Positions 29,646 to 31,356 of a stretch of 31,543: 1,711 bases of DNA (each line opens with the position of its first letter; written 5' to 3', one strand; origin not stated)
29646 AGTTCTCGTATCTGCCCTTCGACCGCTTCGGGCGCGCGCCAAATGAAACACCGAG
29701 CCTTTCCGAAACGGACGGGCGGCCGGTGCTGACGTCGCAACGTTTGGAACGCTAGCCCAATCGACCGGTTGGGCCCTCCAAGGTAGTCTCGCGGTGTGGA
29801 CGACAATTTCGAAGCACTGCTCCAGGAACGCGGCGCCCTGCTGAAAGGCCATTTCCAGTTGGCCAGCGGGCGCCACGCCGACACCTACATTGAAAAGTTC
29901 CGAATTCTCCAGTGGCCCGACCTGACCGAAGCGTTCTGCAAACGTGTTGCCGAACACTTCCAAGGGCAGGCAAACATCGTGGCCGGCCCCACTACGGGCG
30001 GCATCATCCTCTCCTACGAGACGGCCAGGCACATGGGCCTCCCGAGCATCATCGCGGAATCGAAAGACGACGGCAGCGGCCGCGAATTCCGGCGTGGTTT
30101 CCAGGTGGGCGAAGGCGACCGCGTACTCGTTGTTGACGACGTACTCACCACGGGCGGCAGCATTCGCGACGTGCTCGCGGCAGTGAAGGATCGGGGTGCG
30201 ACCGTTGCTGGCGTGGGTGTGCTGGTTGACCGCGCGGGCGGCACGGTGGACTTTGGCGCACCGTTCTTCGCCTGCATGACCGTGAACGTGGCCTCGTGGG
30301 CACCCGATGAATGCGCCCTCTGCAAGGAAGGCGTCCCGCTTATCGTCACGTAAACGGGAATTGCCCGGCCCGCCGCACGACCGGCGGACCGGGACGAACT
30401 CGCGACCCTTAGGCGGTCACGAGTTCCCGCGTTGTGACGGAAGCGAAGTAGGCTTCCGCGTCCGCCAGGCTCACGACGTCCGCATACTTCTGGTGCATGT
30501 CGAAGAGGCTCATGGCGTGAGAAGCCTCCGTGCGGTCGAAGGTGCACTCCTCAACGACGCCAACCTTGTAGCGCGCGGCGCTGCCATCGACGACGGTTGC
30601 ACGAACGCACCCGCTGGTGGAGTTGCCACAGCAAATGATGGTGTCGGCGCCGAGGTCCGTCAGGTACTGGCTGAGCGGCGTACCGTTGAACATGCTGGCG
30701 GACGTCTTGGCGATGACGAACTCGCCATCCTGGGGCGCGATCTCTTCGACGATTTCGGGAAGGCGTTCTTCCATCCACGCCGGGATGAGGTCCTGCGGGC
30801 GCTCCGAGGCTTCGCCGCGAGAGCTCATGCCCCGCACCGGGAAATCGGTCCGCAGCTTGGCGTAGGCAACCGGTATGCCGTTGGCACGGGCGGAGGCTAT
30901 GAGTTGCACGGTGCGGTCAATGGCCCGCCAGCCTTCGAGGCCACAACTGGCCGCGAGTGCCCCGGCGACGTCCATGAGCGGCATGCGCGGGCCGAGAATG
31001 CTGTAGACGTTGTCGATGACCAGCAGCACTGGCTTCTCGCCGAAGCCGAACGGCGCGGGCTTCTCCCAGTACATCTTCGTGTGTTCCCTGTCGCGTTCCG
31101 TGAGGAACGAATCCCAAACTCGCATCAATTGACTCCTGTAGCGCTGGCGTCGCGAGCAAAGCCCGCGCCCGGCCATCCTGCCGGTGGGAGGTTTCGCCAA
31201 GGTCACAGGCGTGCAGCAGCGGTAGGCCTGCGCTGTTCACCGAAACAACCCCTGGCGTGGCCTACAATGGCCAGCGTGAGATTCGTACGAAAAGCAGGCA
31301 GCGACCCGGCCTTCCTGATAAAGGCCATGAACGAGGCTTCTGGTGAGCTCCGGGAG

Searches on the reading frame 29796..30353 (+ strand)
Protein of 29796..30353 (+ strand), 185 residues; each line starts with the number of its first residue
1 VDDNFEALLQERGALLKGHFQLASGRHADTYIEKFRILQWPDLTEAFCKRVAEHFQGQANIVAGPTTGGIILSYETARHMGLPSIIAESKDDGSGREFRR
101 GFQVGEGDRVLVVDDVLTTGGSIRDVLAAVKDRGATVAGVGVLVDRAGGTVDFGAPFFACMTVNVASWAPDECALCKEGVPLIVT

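Call 14: search_protein_families(library=pfam, proteins=[window:29796-30353:+], max_evalue=0.001)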
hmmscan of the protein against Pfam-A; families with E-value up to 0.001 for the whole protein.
window:29796-30353:+ (185 aa): 1 family
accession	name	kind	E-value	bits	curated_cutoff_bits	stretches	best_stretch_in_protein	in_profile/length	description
PF00156.33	Pribosyltran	-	1.3e-15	57.5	26.3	1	49-164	20-144/158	Phosphoribosyl transferase domain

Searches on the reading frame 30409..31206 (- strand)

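Call 14: search_protein_families(library=pfam, proteins=[window:30409-31206:-], max_evalue=0.001)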
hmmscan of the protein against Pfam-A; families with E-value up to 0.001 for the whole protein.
window:30409-31206:- (265 aa): 1 family
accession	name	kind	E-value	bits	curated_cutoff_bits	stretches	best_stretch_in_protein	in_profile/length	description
PF00857.26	Isochorismatase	-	5.3e-29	102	27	1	94-249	25-175/175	Isochorismatase domain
